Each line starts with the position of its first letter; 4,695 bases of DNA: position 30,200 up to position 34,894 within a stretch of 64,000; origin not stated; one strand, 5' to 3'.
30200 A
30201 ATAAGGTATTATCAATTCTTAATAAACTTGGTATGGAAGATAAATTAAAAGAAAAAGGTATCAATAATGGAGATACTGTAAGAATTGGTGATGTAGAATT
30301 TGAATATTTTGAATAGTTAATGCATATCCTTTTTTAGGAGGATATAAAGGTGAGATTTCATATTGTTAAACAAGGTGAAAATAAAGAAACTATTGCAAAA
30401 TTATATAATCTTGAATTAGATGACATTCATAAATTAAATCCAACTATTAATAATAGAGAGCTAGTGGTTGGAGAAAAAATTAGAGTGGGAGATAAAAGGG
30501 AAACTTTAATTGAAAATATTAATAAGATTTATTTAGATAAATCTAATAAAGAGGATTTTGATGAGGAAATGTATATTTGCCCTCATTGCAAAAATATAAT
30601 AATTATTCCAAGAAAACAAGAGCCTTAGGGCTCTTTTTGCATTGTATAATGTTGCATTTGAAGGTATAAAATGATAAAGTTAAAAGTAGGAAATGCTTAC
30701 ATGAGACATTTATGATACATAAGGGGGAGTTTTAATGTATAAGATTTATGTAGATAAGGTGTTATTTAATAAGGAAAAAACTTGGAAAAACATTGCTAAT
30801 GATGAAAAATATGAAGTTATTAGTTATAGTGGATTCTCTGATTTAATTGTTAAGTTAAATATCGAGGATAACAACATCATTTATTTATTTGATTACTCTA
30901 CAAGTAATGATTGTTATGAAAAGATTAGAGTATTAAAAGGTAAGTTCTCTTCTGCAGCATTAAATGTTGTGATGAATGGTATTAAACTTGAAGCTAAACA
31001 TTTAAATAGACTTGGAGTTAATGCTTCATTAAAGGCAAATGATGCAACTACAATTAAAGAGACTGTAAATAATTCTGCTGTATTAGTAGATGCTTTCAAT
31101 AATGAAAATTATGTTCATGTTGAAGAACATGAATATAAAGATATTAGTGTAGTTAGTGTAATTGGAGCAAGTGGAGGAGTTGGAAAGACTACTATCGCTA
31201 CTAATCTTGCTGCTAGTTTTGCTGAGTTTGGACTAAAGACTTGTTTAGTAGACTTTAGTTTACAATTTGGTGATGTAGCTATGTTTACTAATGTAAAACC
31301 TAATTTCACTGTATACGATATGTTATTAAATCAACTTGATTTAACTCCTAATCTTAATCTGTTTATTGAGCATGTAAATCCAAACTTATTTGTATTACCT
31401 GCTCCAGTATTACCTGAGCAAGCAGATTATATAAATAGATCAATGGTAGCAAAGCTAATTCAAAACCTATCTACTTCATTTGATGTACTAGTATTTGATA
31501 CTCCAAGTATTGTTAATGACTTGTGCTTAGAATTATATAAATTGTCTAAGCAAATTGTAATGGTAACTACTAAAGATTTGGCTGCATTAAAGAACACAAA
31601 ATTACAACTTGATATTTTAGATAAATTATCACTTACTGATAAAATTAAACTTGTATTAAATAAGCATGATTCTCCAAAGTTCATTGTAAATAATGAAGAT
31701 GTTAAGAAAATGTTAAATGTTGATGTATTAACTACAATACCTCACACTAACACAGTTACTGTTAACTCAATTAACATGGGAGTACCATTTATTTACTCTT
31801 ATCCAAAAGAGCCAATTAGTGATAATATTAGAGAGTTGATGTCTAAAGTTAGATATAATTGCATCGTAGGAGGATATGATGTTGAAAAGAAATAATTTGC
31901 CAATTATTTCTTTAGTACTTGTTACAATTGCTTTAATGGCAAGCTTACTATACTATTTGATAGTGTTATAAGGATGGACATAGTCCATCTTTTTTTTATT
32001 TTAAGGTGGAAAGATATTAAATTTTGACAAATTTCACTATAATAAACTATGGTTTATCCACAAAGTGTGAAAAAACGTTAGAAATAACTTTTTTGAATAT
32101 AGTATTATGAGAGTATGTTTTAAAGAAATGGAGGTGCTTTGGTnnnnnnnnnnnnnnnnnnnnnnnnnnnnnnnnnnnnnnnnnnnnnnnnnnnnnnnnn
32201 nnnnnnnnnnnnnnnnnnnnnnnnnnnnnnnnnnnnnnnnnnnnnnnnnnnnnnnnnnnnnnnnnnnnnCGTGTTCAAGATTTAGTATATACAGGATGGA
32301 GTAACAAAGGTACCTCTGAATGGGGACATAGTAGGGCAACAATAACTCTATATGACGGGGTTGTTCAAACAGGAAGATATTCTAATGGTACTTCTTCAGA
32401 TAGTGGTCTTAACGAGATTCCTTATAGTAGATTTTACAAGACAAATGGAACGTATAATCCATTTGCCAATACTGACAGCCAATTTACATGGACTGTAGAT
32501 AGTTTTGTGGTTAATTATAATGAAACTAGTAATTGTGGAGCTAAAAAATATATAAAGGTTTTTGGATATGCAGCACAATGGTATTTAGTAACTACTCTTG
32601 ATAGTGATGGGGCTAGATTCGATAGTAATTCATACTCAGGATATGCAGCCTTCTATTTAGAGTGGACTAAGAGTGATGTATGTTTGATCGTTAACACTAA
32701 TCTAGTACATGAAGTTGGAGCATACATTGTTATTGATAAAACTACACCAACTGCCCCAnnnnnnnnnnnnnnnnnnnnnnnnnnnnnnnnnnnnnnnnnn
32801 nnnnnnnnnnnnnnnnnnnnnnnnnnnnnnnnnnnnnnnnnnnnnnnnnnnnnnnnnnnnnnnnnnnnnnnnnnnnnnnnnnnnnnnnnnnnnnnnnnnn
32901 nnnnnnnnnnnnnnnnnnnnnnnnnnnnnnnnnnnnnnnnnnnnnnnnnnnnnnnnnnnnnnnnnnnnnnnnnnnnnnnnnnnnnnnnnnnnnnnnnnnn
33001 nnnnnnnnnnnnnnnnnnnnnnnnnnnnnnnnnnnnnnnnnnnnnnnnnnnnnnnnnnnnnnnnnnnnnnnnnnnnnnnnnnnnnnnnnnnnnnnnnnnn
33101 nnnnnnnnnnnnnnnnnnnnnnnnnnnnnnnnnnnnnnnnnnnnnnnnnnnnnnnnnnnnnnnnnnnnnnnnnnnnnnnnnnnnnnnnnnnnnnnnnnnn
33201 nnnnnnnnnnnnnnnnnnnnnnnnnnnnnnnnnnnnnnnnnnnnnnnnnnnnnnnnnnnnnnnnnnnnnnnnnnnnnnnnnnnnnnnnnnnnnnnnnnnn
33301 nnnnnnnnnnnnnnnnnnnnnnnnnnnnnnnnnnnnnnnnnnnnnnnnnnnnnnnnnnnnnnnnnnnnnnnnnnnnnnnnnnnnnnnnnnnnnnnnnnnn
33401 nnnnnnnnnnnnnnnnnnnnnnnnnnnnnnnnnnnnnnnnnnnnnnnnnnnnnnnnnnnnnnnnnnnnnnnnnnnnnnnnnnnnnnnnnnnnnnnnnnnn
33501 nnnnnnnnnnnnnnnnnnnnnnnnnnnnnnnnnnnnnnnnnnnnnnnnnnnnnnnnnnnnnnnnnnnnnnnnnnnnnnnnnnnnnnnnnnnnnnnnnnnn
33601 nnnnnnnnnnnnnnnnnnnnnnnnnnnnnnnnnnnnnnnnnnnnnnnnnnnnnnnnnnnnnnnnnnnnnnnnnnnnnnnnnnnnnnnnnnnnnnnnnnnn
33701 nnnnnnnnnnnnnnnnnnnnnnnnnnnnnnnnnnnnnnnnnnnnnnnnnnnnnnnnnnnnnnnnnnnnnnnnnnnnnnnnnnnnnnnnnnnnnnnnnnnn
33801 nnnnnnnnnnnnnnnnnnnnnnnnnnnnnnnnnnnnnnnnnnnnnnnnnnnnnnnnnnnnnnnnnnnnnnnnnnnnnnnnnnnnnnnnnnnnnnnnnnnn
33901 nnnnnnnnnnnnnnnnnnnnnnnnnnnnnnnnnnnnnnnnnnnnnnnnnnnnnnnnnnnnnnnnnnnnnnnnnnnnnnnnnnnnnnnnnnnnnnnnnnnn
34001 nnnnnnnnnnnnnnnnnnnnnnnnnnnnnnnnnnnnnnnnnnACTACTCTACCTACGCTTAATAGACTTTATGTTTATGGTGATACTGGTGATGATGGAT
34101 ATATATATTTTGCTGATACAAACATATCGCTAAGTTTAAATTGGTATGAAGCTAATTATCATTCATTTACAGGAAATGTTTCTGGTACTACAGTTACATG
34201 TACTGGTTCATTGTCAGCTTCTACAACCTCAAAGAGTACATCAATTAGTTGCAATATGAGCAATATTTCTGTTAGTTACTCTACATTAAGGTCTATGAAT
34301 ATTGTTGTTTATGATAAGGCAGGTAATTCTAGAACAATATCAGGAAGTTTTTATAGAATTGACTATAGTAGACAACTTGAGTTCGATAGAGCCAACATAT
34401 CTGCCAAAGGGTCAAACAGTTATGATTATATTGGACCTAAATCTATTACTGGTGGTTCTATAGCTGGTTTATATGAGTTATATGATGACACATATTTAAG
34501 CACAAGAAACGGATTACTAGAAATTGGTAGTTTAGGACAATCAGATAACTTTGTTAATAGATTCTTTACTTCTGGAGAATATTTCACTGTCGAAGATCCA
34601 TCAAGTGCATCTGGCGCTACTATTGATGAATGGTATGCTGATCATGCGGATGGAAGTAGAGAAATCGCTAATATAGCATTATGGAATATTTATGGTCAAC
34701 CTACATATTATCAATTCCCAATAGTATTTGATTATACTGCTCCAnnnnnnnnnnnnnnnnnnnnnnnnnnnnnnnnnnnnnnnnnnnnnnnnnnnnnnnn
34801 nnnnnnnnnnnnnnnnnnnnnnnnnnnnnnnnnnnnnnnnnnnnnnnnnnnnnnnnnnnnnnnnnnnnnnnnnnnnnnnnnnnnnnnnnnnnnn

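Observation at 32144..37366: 1740-aa secreted protein built from four copies of an apparently unnamed two-domain repeat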

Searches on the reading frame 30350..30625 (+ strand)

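Call 5: search_protein_families(library=pfam, proteins=[window:30350-30625:+], max_evalue=1)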
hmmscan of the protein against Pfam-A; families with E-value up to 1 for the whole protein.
window:30350-30625:+ (92 aa): 5 families
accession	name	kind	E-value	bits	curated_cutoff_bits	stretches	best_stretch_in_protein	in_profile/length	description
PF01476.26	LysM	-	4.3e-06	27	20.9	1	4-46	1-42/43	LysM domain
PF20097.4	DUF6487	-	0.034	15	24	1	54-85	32-63/67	Domain of unknown function (DUF6487)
PF25164.1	CoiA_N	-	0.046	13.7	26.3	1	69-86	11-29/50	Competence protein CoiA, N-terminal domain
PF08274.17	Zn_Ribbon_YjdM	-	0.068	13.6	30.8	1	71-82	16-27/30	PhnA Zinc-Ribbon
PF17848.7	Zn_ribbon_ACC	-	0.21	12.3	24.5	1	67-80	13-26/26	Acetyl-CoA carboxylase zinc finger domain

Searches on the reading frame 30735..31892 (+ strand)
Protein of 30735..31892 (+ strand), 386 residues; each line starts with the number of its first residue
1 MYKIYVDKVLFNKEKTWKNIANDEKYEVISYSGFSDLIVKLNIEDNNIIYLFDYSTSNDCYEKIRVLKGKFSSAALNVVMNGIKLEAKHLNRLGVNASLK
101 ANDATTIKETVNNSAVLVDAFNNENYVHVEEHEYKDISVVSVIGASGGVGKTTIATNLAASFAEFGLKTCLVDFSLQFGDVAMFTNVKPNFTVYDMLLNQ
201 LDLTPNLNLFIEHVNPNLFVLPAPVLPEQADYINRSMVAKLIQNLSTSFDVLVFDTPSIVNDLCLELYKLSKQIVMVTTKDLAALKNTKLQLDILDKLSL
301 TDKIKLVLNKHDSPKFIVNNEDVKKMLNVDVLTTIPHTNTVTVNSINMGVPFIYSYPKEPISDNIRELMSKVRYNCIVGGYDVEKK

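Call 5: search_protein_families(library=pfam, proteins=[window:30735-31892:+], max_evalue=1)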
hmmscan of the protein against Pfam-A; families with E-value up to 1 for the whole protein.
window:30735-31892:+ (386 aa): 19 families
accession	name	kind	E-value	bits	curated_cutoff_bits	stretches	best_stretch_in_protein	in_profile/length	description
PF10609.15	ParA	-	1.7e-13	51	27.1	1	139-372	5-245/246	NUBPL iron-transfer P-loop NTPase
PF13614.12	AAA_31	-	2.8e-12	47.4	27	1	139-293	3-162/177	AAA domain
PF01656.29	CbiA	-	6.2e-12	46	25.4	1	141-341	2-115/125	CobQ/CobB/MinD/ParA nucleotide binding domain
PF06564.18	CBP_BcsQ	-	2.2e-06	27.8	21.3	2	138-175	2-39/234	Cellulose biosynthesis protein BcsQ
PF00142.24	Fer4_NifH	-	0.00049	20.1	25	1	271-374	141-246/271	4Fe-4S iron sulfur cluster binding proteins, NifH/frxC family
PF09140.17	MipZ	-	0.0013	18.6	20.7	1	143-260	6-111/262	ATPase MipZ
PF13500.12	AAA_26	-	0.0014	19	27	1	255-342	111-195/198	AAA domain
PF02374.21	ArsA_ATPase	-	0.0044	16.7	24.3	1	142-172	5-35/305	Anion-transporting ATPase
PF13481.12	AAA_25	-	0.012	15.7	27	1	140-163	35-58/195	AAA domain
PF17187.10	Svf1_C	-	0.014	15.7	25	1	271-358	46-135/163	Svf1-like C-terminal lipocalin-like domain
PF16575.11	CLP1_P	-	0.016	15.5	26.6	1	148-307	4-158/188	mRNA cleavage and polyadenylation factor CLP1 P-loop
PF13479.12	AAA_24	-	0.025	14.9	27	1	142-270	6-86/195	AAA domain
PF00931.28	NB-ARC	-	0.037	13.7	23.5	1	134-164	15-44/248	NB-ARC domain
PF21061.3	Reovirus_L2_7th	-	0.043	14.2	27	1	10-59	33-81/99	Reovirus core-spike protein lambda-2 (L2), 7th domain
PF00910.28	RNA_helicase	-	0.082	13.8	21.5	0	142-164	3-24/105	RNA helicase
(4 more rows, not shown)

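Call 6: search_protein_families(library=ncbifam, proteins=[window:30735-31892:+], max_evalue=1)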
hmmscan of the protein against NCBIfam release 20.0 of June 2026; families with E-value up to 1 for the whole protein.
window:30735-31892:+ (386 aa): 31 families (the best 25 are shown)
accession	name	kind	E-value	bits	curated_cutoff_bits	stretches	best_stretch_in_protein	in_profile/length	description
TIGR01968.1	minD_bact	equivalog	3.2e-24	85.7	212.9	1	139-356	3-221/261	septum site-determining protein MinD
TIGR01969.1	minD_arch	subfamily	1.1e-22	80.5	201.75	1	139-372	2-230/251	cell division ATPase MinD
TIGR03815.1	CpaE_hom_Actino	equivalog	2.2e-14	53.4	154.45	2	115-173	94-147/340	septum site-determining protein Ssd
NF008079.0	PRK10818.1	equivalog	4.5e-14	52.4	508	1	139-354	4-229/270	septum site-determining protein MinD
TIGR01007.1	eps_fam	subfamily_domain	1.5e-13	50.8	108.05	1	135-293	15-176/204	polysaccharide biosynthesis tyrosine autokinase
NF041546.1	ParA_partition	equivalog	2.1e-11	43.7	180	2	139-175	1-37/203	ParA family partition ATPase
TIGR03029.1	EpsG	equivalog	5.2e-10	38.9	313.8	1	138-260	104-224/274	chain length determinant protein tyrosine kinase EpsG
TIGR03371.1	cellulose_yhjQ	equivalog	6.4e-10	38.9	157.85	1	138-368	2-237/246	cellulose biosynthesis protein BcsQ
TIGR03018.1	pepcterm_TyrKin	hypoth_equivalog_domain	2.7e-08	33.4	230.65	1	134-300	32-201/207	XrtA-associated tyrosine autokinase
NF041136.1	MrpORP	equivalog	6.8e-08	32.2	450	1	139-372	7-248/365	iron-sulfur cluster carrier protein MrpORP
NF008568.0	PRK11519.1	equivalog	8e-08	30.9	1068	1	138-260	527-647/720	tyrosine-protein kinase Wzc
NF047398.1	AAA_KGGVGR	domain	2.7e-05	24.6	90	1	139-226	4-102/190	KGGVGR-motif variant AAA ATPase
TIGR03453.1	partition_RepA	equivalog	4.4e-05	22.5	348.45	1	121-193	89-159/387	plasmid partitioning protein RepA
NF007350.0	PRK09841.1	equivalog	0.00023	19.4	1248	1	137-260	531-652/726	tyrosine-protein kinase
TIGR04291.1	arsen_driv_ArsA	equivalog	0.00051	18.9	650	1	126-171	309-353/565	arsenical pump-driving ATPase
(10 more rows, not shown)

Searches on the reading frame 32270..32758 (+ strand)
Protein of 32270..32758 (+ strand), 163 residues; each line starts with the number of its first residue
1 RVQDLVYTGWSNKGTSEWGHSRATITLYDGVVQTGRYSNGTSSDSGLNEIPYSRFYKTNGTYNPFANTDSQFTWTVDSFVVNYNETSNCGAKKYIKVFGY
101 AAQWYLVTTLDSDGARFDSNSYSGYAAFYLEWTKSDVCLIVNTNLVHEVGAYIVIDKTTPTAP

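Call 72: search_solved_structures(query=window:32270-32758:+, max_evalue=10, show_alignments=1)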
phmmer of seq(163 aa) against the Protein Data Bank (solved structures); distinct sequences matched with E-value up to 10: 7.
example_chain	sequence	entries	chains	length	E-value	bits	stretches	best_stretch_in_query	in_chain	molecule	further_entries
5lk5_A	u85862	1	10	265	0.00029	24.2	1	14-99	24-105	Calreticulin,Calreticulin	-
3pos_A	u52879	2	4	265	0.0004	23.7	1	14-99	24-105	Calreticulin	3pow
6eny_G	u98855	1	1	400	0.00088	22.6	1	15-99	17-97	Calreticulin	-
7qpd_C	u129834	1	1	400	0.00089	22.6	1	15-99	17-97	Calreticulin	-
8tzo_C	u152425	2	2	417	0.00096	22.5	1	15-99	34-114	Calreticulin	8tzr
3o0v_A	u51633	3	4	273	0.0015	21.8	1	15-99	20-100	Calreticulin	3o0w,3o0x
3rg0_A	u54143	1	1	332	0.0022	21.3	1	15-99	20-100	Calreticulin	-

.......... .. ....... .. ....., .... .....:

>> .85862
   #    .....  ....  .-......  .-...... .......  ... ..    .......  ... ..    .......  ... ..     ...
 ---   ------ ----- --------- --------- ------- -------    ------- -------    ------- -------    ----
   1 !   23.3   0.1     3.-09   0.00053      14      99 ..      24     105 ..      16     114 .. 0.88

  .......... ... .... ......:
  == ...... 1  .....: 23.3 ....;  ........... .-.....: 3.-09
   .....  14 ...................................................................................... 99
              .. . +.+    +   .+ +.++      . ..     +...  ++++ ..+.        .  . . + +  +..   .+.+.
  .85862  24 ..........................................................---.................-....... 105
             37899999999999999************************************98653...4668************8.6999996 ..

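Call 73: search_protein_families(library=pfam, proteins=[window:32270-32758:+], max_evalue=10)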
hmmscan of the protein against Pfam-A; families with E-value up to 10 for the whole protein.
seq(163 aa): 1 family
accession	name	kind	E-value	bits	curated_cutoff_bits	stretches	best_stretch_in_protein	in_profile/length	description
PF08355.17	EF_assoc_1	-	0.0092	16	29.1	1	82-113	5-36/72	EF hand associated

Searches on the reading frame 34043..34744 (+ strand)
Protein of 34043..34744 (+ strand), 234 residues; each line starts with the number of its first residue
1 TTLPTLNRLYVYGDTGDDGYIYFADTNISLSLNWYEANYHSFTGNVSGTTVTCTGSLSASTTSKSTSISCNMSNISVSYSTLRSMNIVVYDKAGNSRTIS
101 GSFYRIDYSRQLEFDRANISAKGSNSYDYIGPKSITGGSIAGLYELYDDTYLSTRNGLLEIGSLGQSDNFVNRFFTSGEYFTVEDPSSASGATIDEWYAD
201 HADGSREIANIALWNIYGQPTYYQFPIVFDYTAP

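Call 37: predict_structure(alignment_id=A1)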
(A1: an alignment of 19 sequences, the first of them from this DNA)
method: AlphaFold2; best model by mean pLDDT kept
length: 234 residues; sequences in the alignment: 19
mean_pLDDT: 94.0   pTM: 0.83
mean pLDDT of the five models: 94.0, 93.7, 93.2, 92.9, 91.2
residues with pLDDT >= 90: 210; 70-90: 20; 50-70: 4; < 50: 0
segments of 3 or more residues with pLDDT < 50: none
pLDDT, mean of each block of 10 residues (from residue 1): 91 97 96 96 96 95 96 96 97 97 97 96 92 95 96 96 78 94 90 92 94 97 95 79
secondary structure, 60 per line:
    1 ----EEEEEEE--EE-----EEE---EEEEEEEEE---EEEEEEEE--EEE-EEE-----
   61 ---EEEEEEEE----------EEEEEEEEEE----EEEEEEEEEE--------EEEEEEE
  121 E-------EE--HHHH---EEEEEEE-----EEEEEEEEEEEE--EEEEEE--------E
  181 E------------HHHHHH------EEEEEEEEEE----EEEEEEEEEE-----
elements in order: E5-11 E21-23 E27-35 E39-46 E49-51 E53-55 E64-71 E82-91 E96-105 E114-121 H133-136 E140-146 E152-163 E166-171 H194-199 E206-215 E220-229

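Call 60: fold_search(model_id=the predicted structure, library=pdb)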
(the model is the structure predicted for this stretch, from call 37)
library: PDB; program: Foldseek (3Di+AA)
matches with E <= 10: 1527; with E <= 0.001: 38
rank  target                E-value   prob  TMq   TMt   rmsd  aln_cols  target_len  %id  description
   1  2yn3_A                2.9e-05  1.00  0.41  0.36   7.8       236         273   10  Structural insight into the giant calcium-binding adhesin SiiE: implications for the adhesion of Salmonella enterica t (released 2013-04-03)
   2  4kkp_B                5.6e-05  1.00  0.25  0.25  17.2       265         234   11  Crystal structure of Vibrio cholerae RbmA (crystal form 2) (released 2013-05-22)
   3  8pxc                  7.6e-05  1.00  0.31  0.30  13.0       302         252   12  Structure of Fap1, a domain of the accessory Sec-dependent serine-rich glycoprotein adhesin from Streptococcus oralis, s (released 2023-10-25)
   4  6za2_A                9.9e-05  1.00  0.32  0.08  15.9       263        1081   11  Crystal structure of dimeric latent PorU from Porphyromonas gingivalis (released 2021-09-29)
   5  4aq1_A                1.2e-04  1.00  0.33  0.15   9.1       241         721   10  Structure of the SbsB S-layer protein of Geobacillus stearothermophilus PV72p2 in complex with nanobody KB6 (released 2012-06-13)
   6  4kkq_A                1.2e-04  1.00  0.26  0.27  17.0       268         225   11  Crystal structure of Vibrio cholerae RbmA (crystal form 1) (released 2013-05-22)
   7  1xf1_A                1.4e-04  1.00  0.30  0.10  13.7       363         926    8  Structure of C5a peptidase- a key virulence factor from Streptococcus (released 2005-11-22)
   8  6za2_B                1.6e-04  1.00  0.31  0.08  15.4       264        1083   12  Crystal structure of dimeric latent PorU from Porphyromonas gingivalis (released 2021-09-29)
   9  8jmw_A                1.6e-04  1.00  0.32  0.16  13.9       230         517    6  Fibril form of serine peptidase Vpr (released 2023-12-06)
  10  9e2t_B                1.7e-04  1.00  0.32  0.35  10.5       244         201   13  Structure of a de novo designed interleukin-21 mimetic complex with IL-21R and IL-2Rg (released 2025-09-24)
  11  6xi1_BBB              1.8e-04  1.00  0.27  0.16  13.5       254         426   12  Crystal structure of tetra-tandem repeat in extending RTX adhesin from Aeromonas hydrophila (released 2020-10-14)
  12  3eif                  2.1e-04  1.00  0.31  0.10  13.2       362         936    8  1.9 angstrom crystal structure of the active form of the C5a peptidase from Streptococcus pyogenes (ScpA) (released 2009-02-24)
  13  6xi1_AAA              2.6e-04  1.00  0.27  0.16  13.3       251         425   12  Crystal structure of tetra-tandem repeat in extending RTX adhesin from Aeromonas hydrophila (released 2020-10-14)
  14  4kkq_B                2.7e-04  1.00  0.28  0.29  17.0       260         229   12  Crystal structure of Vibrio cholerae RbmA (crystal form 1) (released 2013-05-22)
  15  4kkp_A                2.9e-04  0.99  0.25  0.25  17.1       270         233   12  Crystal structure of Vibrio cholerae RbmA (crystal form 2) (released 2013-05-22)
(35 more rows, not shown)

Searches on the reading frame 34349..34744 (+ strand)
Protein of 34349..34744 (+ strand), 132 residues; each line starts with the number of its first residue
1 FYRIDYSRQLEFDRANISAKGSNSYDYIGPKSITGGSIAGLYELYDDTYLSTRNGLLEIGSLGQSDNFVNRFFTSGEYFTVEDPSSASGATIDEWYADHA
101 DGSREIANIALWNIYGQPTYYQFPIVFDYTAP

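Call 27: search_solved_structures(query=A2, max_evalue=10)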
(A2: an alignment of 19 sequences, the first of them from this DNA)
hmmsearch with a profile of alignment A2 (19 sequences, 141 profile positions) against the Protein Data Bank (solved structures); distinct sequences matched with E-value up to 10: 4.
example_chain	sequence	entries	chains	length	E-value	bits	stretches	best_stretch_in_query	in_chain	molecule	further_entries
5nff_B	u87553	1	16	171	0.31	14.6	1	30-97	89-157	Glycoprotein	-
6xzu_A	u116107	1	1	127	0.55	13.8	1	38-75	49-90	nanobody hC3Nb1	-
4f33_A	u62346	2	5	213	0.98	13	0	53-129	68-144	MORAb-009 FAB light chain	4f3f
7ued_L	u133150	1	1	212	1.1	12.8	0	53-129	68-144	MORAb-009 Fab light chain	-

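Call 28: search_protein_families(library=pfam, alignment_id=A2, max_evalue=10)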
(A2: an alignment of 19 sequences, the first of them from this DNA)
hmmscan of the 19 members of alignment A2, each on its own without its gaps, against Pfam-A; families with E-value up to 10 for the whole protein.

A. member 1, seq(132 aa): 1 family
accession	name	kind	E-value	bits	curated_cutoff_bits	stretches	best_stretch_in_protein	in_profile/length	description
PF22638.1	FlgK_D1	-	0.23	11.4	28.6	1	22-56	169-203/233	Flagellar hook-associated protein FlgK helical domain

B. families by the number of members that match (of 19 scanned): 6 families
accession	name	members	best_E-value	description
PF12222.14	PNGaseA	2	0.0056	Peptide N-acetyl-beta-D-glucosaminyl asparaginase amidase A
PF12245.14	Big_3_2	1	0.019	Bacterial Ig-like domain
PF12147.14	Methyltransf_20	1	0.025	Putative methyltransferase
PF21541.2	CATSPERB_1st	1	0.076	CATSPER protein subunit beta protein 1st domain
PF22638.1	FlgK_D1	1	0.23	Flagellar hook-associated protein FlgK helical domain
PF19087.6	DUF5776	1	4.4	Domain of unknown function (DUF5776)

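Call 39: search_protein_representatives(alignment_id=A2)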
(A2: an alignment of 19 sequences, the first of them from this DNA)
Query: 19 sequences, 141 profile positions. Proteins with E-value up to 0.001 (for the whole library): 12; up to 1e-10: 11; up to 1e-30: 8. The best 12 are listed.
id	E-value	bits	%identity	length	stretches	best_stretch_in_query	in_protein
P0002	7.2e-163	551.5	-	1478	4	1-141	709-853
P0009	1.1e-143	489.3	-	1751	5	1-141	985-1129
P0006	5.8e-73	260.1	-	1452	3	1-141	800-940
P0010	8.0e-51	188.3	-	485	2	1-141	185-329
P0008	5.7e-40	153.2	-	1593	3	1-141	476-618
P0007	1.3e-39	152.0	-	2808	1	1-141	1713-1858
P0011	2.1e-39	151.3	-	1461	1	1-141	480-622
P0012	2.3e-39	151.2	-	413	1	1-141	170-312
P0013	3.5e-22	95.5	-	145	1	1-141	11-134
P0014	8.5e-20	87.8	-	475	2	1-141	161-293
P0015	1.3e-14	71.0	-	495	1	38-141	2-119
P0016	7.5e-09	52.3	-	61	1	87-131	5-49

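Call 44: predict_structure(alignment_id=A2)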
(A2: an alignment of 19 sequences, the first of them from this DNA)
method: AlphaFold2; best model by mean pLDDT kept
length: 132 residues; sequences in the alignment: 19
mean_pLDDT: 86.0   pTM: 0.78
mean pLDDT of the five models: 86.0, 85.4, 85.1, 82.5, 81.3
residues with pLDDT >= 90: 75; 70-90: 37; 50-70: 18; < 50: 2
segments of 3 or more residues with pLDDT < 50: none
pLDDT, mean of each block of 10 residues (from residue 1): 78 95 92 92 94 88 61 87 64 88 93 93 94 72
secondary structure, 60 per line:
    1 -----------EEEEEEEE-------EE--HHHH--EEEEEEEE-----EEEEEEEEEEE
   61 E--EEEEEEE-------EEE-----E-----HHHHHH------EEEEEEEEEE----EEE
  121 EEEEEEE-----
elements in order: E12-19 H31-34 E37-44 E50-61 E64-70 E78-80 H92-97 E104-113 E118-127

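Call 46: fold_search(model_id=the predicted structure, library=pdb)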
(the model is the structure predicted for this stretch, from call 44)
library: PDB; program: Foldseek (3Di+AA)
matches with E <= 10: 1373; with E <= 0.001: 0
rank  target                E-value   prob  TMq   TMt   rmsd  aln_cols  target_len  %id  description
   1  5icu                  2.8e-03  1.00  0.42  0.52   7.0       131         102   11  The crystal structure of CopC from Methylosinus trichosporium OB3b (released 2016-04-06)
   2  8pn3_A                3.0e-03  1.00  0.48  0.21   4.0       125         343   14  Crystal structure of the HC7-Glu200Ala mutant complexed to a tetraglycopeptide. (released 2024-03-06)
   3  8jel_H                4.6e-03  0.92  0.31  0.36   7.3       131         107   12  Crystal structure of TIGIT in complexed with Ociperlimab, crystal form I (released 2024-02-28)
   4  9ezw_E                4.9e-03  0.98  0.41  0.42   8.6       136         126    9  Structure of the single-domain antibody VHH_h3 in complex with human Vsig4 (released 2025-10-29)
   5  9ezw_G                6.4e-03  0.97  0.39  0.43   8.3       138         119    9  Structure of the single-domain antibody VHH_h3 in complex with human Vsig4 (released 2025-10-29)
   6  8pn5_E                6.8e-03  1.00  0.48  0.20   3.9       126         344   15  Crystal structure of the HC7-Glu200Ala mutant complexed to a triglycopeptide (released 2024-03-06)
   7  8pn3_B                7.2e-03  1.00  0.48  0.21   4.1       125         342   14  Crystal structure of the HC7-Glu200Ala mutant complexed to a tetraglycopeptide. (released 2024-03-06)
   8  8pn5_B                8.0e-03  1.00  0.49  0.21   3.8       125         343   15  Crystal structure of the HC7-Glu200Ala mutant complexed to a triglycopeptide (released 2024-03-06)
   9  6cpd_A                9.5e-03  0.99  0.44  0.45   5.1       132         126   14  Crystal structure of PmoD soluble domain from Methylocystis sp. ATCC 49242 (Rockwell) (released 2018-10-31)
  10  8pn5_G                1.1e-02  1.00  0.47  0.20   4.2       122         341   15  Crystal structure of the HC7-Glu200Ala mutant complexed to a triglycopeptide (released 2024-03-06)
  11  8dek_B                1.2e-02  1.00  0.45  0.16   5.4       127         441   12  The structure of the glycopeptidase catalytic domain including the linker of Amuc_1438 (released 2022-08-31)
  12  8pmu                  1.3e-02  1.00  0.47  0.20   5.5       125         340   16  Crystal structure of the HC7 apo form (released 2024-03-06)
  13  8pn5_C                1.3e-02  1.00  0.47  0.20   4.2       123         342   15  Crystal structure of the HC7-Glu200Ala mutant complexed to a triglycopeptide (released 2024-03-06)
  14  8te6                  1.3e-02  0.91  0.39  0.43   7.9       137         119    6  Crystal structure of a multiple lysine-to-arginine substitution mutant of the human CRIg C3b-binding domain (released 2023-07-12)
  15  4l9d_A                1.4e-02  1.00  0.40  0.60   4.8       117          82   11  Crystal structure of the PKD1 domain from Vibrio cholerae metalloprotease PrtV (released 2013-07-10)
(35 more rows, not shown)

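Call 50: find_encoding_contigs(protein=P0009, flank=8000, max_places=2)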
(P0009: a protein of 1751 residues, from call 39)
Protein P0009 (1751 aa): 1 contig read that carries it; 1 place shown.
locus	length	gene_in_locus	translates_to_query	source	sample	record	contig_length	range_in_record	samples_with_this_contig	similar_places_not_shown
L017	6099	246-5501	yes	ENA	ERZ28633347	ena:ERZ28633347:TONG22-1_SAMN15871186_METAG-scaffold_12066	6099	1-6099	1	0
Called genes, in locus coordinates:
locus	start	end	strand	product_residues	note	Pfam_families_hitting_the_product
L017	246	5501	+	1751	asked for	-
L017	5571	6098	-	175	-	?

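Call 88: search_protein_families(library=pfam, proteins=[P0009], max_evalue=10)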
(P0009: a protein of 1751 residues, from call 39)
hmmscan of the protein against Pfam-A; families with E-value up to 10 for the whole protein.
P0009 (1751 aa): 2 families
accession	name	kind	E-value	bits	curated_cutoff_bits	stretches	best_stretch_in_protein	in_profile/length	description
PF16403.11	Bact_surface_Ig-like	-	0.00085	19.8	27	1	1614-1680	10-71/71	Bacterial surface protein, Ig-like domain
PF19077.6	Big_13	-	2.1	9.3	27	2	303-388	14-98/102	Bacterial Ig-like domain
